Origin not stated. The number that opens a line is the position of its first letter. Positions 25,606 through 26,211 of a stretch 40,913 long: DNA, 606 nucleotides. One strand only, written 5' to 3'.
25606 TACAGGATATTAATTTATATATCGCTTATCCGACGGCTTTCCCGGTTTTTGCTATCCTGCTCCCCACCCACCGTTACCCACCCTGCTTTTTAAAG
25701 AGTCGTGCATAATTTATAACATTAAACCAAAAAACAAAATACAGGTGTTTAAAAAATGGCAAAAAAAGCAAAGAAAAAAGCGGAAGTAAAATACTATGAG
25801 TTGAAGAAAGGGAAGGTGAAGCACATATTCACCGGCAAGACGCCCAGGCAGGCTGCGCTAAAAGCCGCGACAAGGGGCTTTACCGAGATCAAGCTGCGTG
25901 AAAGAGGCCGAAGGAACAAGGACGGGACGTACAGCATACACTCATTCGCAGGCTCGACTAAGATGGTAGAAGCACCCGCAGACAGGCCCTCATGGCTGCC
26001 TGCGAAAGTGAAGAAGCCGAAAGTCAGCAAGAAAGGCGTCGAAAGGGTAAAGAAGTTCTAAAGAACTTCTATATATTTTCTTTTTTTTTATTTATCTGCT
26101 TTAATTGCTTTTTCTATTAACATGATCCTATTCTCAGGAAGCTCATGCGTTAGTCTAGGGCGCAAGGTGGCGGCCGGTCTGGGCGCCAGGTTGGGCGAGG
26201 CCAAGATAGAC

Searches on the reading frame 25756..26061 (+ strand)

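Call 59: search_protein_families(library=pfam, proteins=[window:25756-26061:+], max_evalue=0.001)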
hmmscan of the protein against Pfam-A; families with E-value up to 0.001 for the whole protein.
window:25756-26061:+ (101 aa): 1 family
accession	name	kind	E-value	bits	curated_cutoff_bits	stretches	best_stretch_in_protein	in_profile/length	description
PF05854.16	MC1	-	9.3e-21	74.4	23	1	17-98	10-95/96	Non-histone chromosomal protein MC1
